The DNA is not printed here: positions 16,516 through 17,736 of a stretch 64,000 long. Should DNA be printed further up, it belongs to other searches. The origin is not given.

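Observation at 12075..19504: Expanded orange-protein-complex-like metallocluster locus in a respiratory genome (best candidate for an undescribed system)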

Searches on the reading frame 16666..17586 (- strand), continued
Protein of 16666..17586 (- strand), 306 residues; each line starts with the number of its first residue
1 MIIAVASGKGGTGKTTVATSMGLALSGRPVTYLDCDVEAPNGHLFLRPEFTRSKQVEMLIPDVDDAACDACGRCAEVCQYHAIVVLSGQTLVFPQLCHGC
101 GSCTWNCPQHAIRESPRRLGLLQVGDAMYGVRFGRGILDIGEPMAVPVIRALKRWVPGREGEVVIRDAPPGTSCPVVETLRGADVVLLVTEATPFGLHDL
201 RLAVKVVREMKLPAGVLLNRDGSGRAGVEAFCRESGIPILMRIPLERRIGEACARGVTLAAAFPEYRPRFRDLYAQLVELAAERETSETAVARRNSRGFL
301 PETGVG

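Call 27: find_related_loci(query=A2, collection=genome_contigs, flank=10000)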
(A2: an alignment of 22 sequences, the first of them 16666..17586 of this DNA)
Query A2 (306 aa) in genome_contigs; peptide patterns used: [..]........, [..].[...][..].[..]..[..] (x = any residue, [..] = any of these).
600 stretches matched a pattern (row limit reached: there are more); 546 encode a relative of the query (tblastn E <= 1e-3); the best 80 are kept; 80 distinct loci.
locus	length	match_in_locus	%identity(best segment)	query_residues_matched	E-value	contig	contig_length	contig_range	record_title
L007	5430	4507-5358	65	1-282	1e-122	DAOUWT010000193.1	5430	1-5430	MAG TPA_asm: Chloroflexota bacterium isolate CSMAG_882 CSMAG_882_k141_232892_length_5430_cov_37.9688, whole genome shotg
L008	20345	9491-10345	63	1-285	2e-120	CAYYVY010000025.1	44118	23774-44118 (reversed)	MAG TPA_asm: uncultured Anaerolineaceae bacterium isolate SRP214966_co2_133 genome assembly, contig: NODE_893_length_441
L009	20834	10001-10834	61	1-279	2e-113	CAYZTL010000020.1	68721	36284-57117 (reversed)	MAG TPA_asm: uncultured Anaerolineales bacterium isolate binchicken_co17_321 genome assembly, contig: NODE_1276_length_6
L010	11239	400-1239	59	1-281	4e-113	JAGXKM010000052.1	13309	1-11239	MAG: Anaerolineales bacterium isolate GSL_GB14_7 NODE_676_length_13309_cov_12.7031, whole genome shotgun sequence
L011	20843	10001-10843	59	1-277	7e-110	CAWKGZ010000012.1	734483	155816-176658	MAG: uncultured Chloroflexia bacterium isolate MFD04716.bin.2.174 genome assembly, contig: contig_6153, whole genome sho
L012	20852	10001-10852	59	1-282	2e-106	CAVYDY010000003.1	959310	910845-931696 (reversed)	MAG: uncultured Chloroflexia bacterium isolate MFD03804.bin.2.16 genome assembly, contig: contig_16277, whole genome sho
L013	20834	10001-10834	59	1-279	3e-101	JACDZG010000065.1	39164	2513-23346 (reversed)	MAG: Chromatiaceae bacterium isolate ppb02 NODE_101_length_39164_cov_246.560076, whole genome shotgun sequence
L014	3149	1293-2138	54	3-283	2e-103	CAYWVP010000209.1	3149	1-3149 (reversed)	MAG TPA_asm: uncultured Anaerolinea sp. isolate SRP192927_co7_642 genome assembly, contig: NODE_83366_length_3149_cov_4.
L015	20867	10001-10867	53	1-284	6e-101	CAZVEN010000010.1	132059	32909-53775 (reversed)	MAG TPA_asm: uncultured Chloroflexaceae bacterium isolate SRP141376_co5_267 genome assembly, contig: NODE_211_length_132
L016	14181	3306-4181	58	1-279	1e-100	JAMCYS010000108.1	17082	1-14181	MAG: Chloroflexota bacterium isolate FK_Sedi_B_Bin.34 NODE_12290_length_17082_cov_8.80053, whole genome shotgun sequence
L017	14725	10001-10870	52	1-289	2e-100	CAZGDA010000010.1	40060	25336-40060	MAG TPA_asm: uncultured Anaerolineaceae bacterium isolate SRP167436_co1_187 genome assembly, contig: NODE_1310_length_40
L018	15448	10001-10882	56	1-279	2e-100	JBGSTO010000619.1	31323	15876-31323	MAG: Anaerolineales bacterium isolate JTS-AC409 k141_1280619, whole genome shotgun sequence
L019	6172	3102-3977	55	1-277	3e-99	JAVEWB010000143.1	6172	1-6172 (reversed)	MAG: Anaerolineae bacterium isolate BF4_135 NODE_44766_length_6172_cov_3.810091_Biofilm4, whole genome shotgun sequence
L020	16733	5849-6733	51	3-296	2e-98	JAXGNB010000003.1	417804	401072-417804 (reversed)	MAG: Anaerolineaceae bacterium isolate AnMBR.bin246 bin246_3, whole genome shotgun sequence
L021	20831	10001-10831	55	3-278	1e-97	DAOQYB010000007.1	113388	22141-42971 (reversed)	MAG TPA_asm: Anaerolineaceae bacterium isolate AMR_MDS_1021 NODE_144_length_113388_cov_11.845905, whole genome shotgun s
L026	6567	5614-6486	52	1-280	2e-95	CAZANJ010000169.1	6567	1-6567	MAG TPA_asm: uncultured Anaerolineales bacterium isolate binchicken_co8_337 genome assembly, contig: NODE_23351_length_6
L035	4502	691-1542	52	1-286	7e-93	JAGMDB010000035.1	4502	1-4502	MAG: Dehalococcoidia bacterium isolate RS_17_36 ZL495.bin.36.fa_35, whole genome shotgun sequence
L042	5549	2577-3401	50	1-279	3e-91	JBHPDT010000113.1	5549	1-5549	Candidatus Omnitrophota bacterium isolate SAG AM-311-C11 NODE_113_length_5549_cov_24.916090, whole genome shotgun sequen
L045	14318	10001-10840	49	1-282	6e-90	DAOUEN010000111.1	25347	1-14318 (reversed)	MAG TPA_asm: Dehalococcoidia bacterium isolate N6_289 k139_799240, whole genome shotgun sequence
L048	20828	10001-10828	53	3-279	2e-89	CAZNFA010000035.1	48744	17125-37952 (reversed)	MAG TPA_asm: uncultured Planctomycetales bacterium isolate SRP068000_co1_607 genome assembly, contig: NODE_623_length_48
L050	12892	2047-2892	50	1-284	3e-89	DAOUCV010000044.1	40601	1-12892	MAG TPA_asm: Dehalococcoidales bacterium isolate H85_868 74837, whole genome shotgun sequence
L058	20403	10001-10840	49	1-281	2e-88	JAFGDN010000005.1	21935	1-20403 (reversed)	MAG: Sedimentisphaerales bacterium isolate Zod_Metabat.1177 k87_525386, whole genome shotgun sequence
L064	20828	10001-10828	47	1-281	3e-87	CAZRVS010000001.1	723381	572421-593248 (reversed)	MAG TPA_asm: uncultured Candidatus Bathyarchaeia archaeon isolate SRP323688_co1_270 genome assembly, contig: NODE_3_leng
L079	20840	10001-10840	51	1-284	5e-90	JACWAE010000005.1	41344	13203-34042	MAG: Dehalococcoidia bacterium isolate B_CHL_03 k141_10986, whole genome shotgun sequence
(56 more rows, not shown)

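Call 41: search_protein_families(library=pfam, proteins=[L058:13144-14352:+, L026:2922-3317:+, L079:9769-9999:+, L035:2622-2864:+, L058:14368-15255:+, L045:13152-13646:+, L048:6044-7096:+, L050:405-869:+, L042:133-603:+, L064:9267-9956:+], max_evalue=0.001)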
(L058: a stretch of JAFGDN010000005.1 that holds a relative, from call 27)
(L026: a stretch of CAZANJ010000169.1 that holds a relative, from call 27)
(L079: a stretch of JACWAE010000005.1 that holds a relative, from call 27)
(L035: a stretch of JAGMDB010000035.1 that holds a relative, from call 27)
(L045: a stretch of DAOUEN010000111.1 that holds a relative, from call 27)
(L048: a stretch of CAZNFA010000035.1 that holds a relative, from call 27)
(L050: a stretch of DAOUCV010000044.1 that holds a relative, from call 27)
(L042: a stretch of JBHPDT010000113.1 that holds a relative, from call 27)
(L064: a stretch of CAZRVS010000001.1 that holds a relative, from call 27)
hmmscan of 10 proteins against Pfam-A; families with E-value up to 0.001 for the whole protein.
L058:13144-14352:+ (402 aa): 9 families
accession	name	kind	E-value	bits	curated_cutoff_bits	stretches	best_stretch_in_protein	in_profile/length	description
PF10609.15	ParA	-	2.1e-103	345.5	27.1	1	30-274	2-244/246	NUBPL iron-transfer P-loop NTPase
PF02579.22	Nitro_FeMo-Co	-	4.5e-18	65.8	26.3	1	299-389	2-93/94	Dinitrogenase iron-molybdenum cofactor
PF01656.29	CbiA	-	1.7e-12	47.9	25.4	1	34-254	1-124/125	CobQ/CobB/MinD/ParA nucleotide binding domain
PF13614.12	AAA_31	-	9e-12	45.7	27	1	33-189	3-163/177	AAA domain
PF02374.21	ArsA_ATPase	-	5e-07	29.7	24.3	1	32-69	1-38/305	Anion-transporting ATPase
PF09140.17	MipZ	-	5.2e-07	29.7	20.7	1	32-149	1-108/262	ATPase MipZ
PF13481.12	AAA_25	-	0.00017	21.7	27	1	29-59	29-60/195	AAA domain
PF03193.22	RsgA_GTPase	-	0.00067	20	30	0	16-61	90-135/174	RsgA GTPase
PF00142.24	Fer4_NifH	-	0.00076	19.5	25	0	35-68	3-36/271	4Fe-4S iron sulfur cluster binding proteins, NifH/frxC family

L026:2922-3317:+ (131 aa): 1 family
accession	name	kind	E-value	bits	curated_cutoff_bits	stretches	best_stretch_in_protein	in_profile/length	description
PF17253.7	DUF5320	-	6.3e-24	85.5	27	1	1-127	1-99/99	Family of unknown function (DUF5320)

L079:9769-9999:+ (76 aa): 2 families
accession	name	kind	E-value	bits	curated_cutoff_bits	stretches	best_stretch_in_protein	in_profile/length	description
PF14952.11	zf-tcix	-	0.00025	21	31.2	1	46-73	13-39/42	Putative treble-clef, zinc-finger, Zn-binding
PF13240.11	Zn_Ribbon_1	-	0.00031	20.9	25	0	46-54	2-10/23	zinc-ribbon domain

L035:2622-2864:+ (80 aa): 1 family
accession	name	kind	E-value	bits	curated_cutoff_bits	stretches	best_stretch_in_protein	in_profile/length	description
PF09723.15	Zn_ribbon_8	-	8e-14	51.8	34.4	1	1-41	1-41/41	Zinc ribbon domain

L058:14368-15255:+ (295 aa): 2 families
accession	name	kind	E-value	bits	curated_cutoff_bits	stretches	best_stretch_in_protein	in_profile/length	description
PF00753.33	Lactamase_B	-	3.6e-12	47.1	22.7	1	44-129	5-92/196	Metallo-beta-lactamase superfamily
PF12706.13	Lactamase_B_2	-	4.5e-09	36.6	27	1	56-116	2-67/200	Beta-lactamase superfamily domain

L045:13152-13646:+ (164 aa): 1 family
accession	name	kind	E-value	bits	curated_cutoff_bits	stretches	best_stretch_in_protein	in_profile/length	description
PF01592.21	NifU_N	-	6.6e-34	117.2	22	1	36-153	2-123/127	NifU-like N terminal domain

L048:6044-7096:+ (350 aa): 1 family
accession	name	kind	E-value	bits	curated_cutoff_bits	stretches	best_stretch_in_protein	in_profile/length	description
PF01937.24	ARMT1-like_dom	-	1.7e-68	231.6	25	1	52-323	3-309/311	Damage-control phosphatase ARMT1-like domain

L050:405-869:+ (154 aa): 4 families
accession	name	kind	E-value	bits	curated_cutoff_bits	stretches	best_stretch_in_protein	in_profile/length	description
PF02001.22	DUF134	-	3.6e-24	85.6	27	1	3-96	6-97/98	Protein of unknown function DUF134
PF08281.18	Sigma70_r4_2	-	1.2e-07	31.7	25.7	1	33-77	10-54/54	Sigma-70, region 4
PF07638.17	Sigma70_ECF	-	9.3e-06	26.1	21.1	1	34-81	136-183/185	ECF sigma factor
PF20432.4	Xre-like-HTH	-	0.00098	19.8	25.8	0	42-75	16-48/63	Antitoxin Xre-like helix-turn-helix domain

L042:133-603:+ (156 aa): 1 family
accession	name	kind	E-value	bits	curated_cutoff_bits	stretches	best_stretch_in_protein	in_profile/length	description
PF01475.25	FUR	-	2.4e-34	118.5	23.1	1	20-147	3-121/121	Ferric uptake regulator family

L064:9267-9956:+ (229 aa): 1 family
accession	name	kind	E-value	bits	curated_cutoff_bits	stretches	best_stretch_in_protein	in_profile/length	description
PF08901.16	DUF1847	-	4.2e-50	169.8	25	1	34-199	1-157/157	Protein of unknown function (DUF1847)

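Call 55: search_protein_families(library=ncbifam, proteins=[L058:13144-14352:+, L045:13152-13646:+, L058:14368-15255:+, L079:9769-9999:+, L026:2922-3317:+, L020:7954-8400:+, L018:14520-14969:+], max_evalue=0.00001)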
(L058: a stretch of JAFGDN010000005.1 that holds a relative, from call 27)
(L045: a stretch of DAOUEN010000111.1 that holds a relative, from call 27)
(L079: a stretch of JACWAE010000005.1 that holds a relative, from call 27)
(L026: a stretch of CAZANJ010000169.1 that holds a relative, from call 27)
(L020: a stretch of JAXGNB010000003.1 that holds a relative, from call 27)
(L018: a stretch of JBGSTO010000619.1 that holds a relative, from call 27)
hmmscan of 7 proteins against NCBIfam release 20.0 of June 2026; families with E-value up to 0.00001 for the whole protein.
L058:13144-14352:+ (402 aa): 13 families
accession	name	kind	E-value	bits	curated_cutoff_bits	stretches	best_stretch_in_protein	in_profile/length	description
NF041136.1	MrpORP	equivalog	1.6e-167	557.4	450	1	28-393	2-365/365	iron-sulfur cluster carrier protein MrpORP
NF008669.0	PRK11670.1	equivalog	1.1e-69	235.2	348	1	28-271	104-345/369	iron-sulfur cluster carrier protein ApbC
TIGR01969.1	minD_arch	subfamily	2e-24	86.1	201.75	2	133-283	102-238/251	cell division ATPase MinD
TIGR01968.1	minD_bact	equivalog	2e-19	70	212.9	2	126-279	98-240/261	septum site-determining protein MinD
NF041546.1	ParA_partition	equivalog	8.2e-13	48.4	180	1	34-70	2-38/203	ParA family partition ATPase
NF008079.0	PRK10818.1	equivalog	2.4e-11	43.5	508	1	33-281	4-252/270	septum site-determining protein MinD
TIGR03018.1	pepcterm_TyrKin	hypoth_equivalog_domain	4.2e-10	39.3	230.65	1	5-84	11-89/207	XrtA-associated tyrosine autokinase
NF047398.1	AAA_KGGVGR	domain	5.7e-10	39.8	90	1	34-90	5-60/190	KGGVGR-motif variant AAA ATPase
TIGR01007.1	eps_fam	subfamily_domain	2e-08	34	108.05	1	32-203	18-188/204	polysaccharide biosynthesis tyrosine autokinase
TIGR04291.1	arsen_driv_ArsA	equivalog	2.5e-06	26.5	650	1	16-66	304-354/565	arsenical pump-driving ATPase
NF053622.1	ATPseBagAMYCTU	equivalog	2.7e-06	27.1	400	0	31-69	6-44/325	ATPase BagA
NF033200.1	F430_CfbC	exception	4.5e-06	26.2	402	0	35-69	3-37/260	Ni-sirohydrochlorin a,c-diamide reductive cyclase ATP-dependent reductase subunit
TIGR03499.1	FlhF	equivalog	9.7e-06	25.8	174.15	0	28-69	194-237/286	flagellar biosynthesis GTPase FlhF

L045:13152-13646:+ (164 aa): 4 families
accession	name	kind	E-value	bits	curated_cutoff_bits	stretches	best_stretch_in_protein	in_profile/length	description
TIGR03419.1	NifU_clost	equivalog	2.2e-38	131.4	187.9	1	36-153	1-119/121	Fe-S cluster assembly scaffold protein NifU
TIGR02000.1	NifU_proper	equivalog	3.9e-26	92.1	273.3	1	36-150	4-121/290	Fe-S cluster assembly protein NifU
TIGR01999.1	iscU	equivalog_domain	4.6e-24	84.9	192.4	1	36-152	1-121/124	Fe-S cluster assembly scaffold IscU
TIGR01994.1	SUF_scaf_2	equivalog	4.8e-15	55.8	92.5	1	33-118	2-88/137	Fe-S cluster assembly sulfur transfer protein SufU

L058:14368-15255:+ (295 aa): 3 families
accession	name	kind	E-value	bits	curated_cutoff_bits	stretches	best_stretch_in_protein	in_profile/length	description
NF008580.0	PRK11539.1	equivalog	3.5e-07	29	969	1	40-110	508-583/758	ComEC family protein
NF000469.2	CAR_gen_B3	exception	1.9e-06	27.1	500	1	63-146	95-180/311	CAR family subclass B3 metallo-beta-lactamase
NF002553.0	PRK02113.1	equivalog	4.5e-06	26.3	386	1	46-104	36-90/252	MBL fold metallo-hydrolase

L079:9769-9999:+ (76 aa): 0 families

L026:2922-3317:+ (131 aa): 0 families

L020:7954-8400:+ (148 aa): 0 families

L018:14520-14969:+ (149 aa): 1 family
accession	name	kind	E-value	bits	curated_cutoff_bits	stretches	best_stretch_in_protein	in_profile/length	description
TIGR00104.1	tRNA_TsaA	equivalog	1.4e-39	135.5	93.25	1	1-134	2-139/143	tRNA (N6-threonylcarbamoyladenosine(37)-N6)-methyltransferase TrmO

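Call 63: list_cluster_members(proteins=[P0001, P0121])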
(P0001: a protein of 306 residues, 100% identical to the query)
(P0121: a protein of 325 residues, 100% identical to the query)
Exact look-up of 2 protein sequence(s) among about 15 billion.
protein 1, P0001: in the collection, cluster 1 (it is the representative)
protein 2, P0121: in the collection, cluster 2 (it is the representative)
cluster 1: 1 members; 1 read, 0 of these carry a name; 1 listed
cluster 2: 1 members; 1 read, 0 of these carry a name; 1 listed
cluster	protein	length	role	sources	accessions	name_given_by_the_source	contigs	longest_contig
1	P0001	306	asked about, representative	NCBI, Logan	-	-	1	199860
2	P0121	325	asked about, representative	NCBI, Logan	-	-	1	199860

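Call 69: predict_structure(alignment_id=A5)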
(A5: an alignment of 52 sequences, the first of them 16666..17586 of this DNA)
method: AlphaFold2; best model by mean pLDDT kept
length: 306 residues; sequences in the alignment: 52
mean_pLDDT: 90.4   pTM: 0.83
mean pLDDT of the five models: 90.4, 90.2, 89.8, 89.1, 88.2
residues with pLDDT >= 90: 242; 70-90: 43; 50-70: 7; < 50: 14
segments of 3 or more residues with pLDDT < 50: 296-306
pLDDT, mean of each block of 10 residues (from residue 1): 95 94 91 96 95 94 95 94 93 88 95 93 94 96 91 91 96 95 97 93 96 96 85 96 94 91 95 97 72 46 36
secondary structure, 60 per line:
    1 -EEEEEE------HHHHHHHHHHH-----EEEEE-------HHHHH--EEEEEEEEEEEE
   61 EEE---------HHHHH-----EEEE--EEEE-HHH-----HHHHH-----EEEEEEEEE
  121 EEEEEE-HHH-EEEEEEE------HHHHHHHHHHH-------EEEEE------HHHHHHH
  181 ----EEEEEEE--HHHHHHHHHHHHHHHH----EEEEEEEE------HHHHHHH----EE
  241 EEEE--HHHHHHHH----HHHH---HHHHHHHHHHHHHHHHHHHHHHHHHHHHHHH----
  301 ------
elements in order: E2-7 H14-24 E30-34 H42-46 E49-63 H73-77 E83-86 E89-92 H102-106 E112-126 E132-138 H145-155 E163-167 H174-180 E185-191 H194-209 E214-221 H228-234 E239-244 H247-254 H259-262 H266-296

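Call 71: fold_search(model_id=the predicted structure, library=pdb)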
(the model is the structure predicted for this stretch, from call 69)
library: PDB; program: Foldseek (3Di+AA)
matches with E <= 10: 1150; with E <= 0.001: 233
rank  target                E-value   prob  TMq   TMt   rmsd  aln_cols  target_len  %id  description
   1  5j1j_B                8.3e-11  1.00  0.56  0.67   8.6       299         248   20  Structure of FleN-AMPPNP complex (released 2017-03-29)
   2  1hyq                  1.5e-10  1.00  0.51  0.66   9.6       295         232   20  MIND BACTERIAL CELL DIVISION REGULATOR FROM A. FULGIDUS (released 2001-03-14)
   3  1ion                  2.5e-10  1.00  0.55  0.67  11.4       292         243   20  THE SEPTUM SITE-DETERMINING PROTEIN MIND COMPLEXED WITH MG-ADP FROM PYROCOCCUS HORIKOSHII OT3 (released 2001-09-26)
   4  5auq_G                2.8e-10  1.00  0.55  0.71   9.8       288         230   20  Crystal structure of ATPase-type HypB in the nucleotide free state (released 2015-06-24)
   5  5j1j_A                3.2e-10  1.00  0.54  0.59   8.9       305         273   20  Structure of FleN-AMPPNP complex (released 2017-03-29)
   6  1g3q                  4.0e-10  1.00  0.52  0.66  12.7       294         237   23  CRYSTAL STRUCTURE ANALYSIS OF PYROCOCCUS FURIOSUS CELL DIVISION ATPASE MIND (released 2001-04-21)
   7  5auq_D                7.0e-10  1.00  0.57  0.74   6.2       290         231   21  Crystal structure of ATPase-type HypB in the nucleotide free state (released 2015-06-24)
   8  6g2g_A                8.9e-10  1.00  0.54  0.61  13.8       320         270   20  Fe-S assembly Cfd1 (released 2019-01-23)
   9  5auq_C                1.1e-09  1.00  0.54  0.70   7.3       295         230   21  Crystal structure of ATPase-type HypB in the nucleotide free state (released 2015-06-24)
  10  8p53_A                1.1e-09  1.00  0.55  0.62   8.8       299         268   20  Cryo-EM structure of the c-di-GMP-free FleQ-FleN master regulator complex of P. aeruginosa (released 2023-12-13)
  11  5auq_A                1.5e-09  1.00  0.56  0.72   6.8       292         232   21  Crystal structure of ATPase-type HypB in the nucleotide free state (released 2015-06-24)
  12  8zkc                  1.5e-09  1.00  0.53  0.47  12.4       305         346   20  iron-sulfur cluster transfer protein ApbC (released 2024-06-12)
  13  4rz2_B                1.5e-09  1.00  0.51  0.59  12.9       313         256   20  Crystal structure of the MinD-like ATPase FlhG (released 2015-03-04)
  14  6g2g_B                1.7e-09  1.00  0.54  0.60  13.1       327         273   19  Fe-S assembly Cfd1 (released 2019-01-23)
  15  3r9j_A                2.1e-09  1.00  0.55  0.67  12.1       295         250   15  4.3A resolution structure of a MinD-MinE(I24N) protein complex (released 2011-08-17)
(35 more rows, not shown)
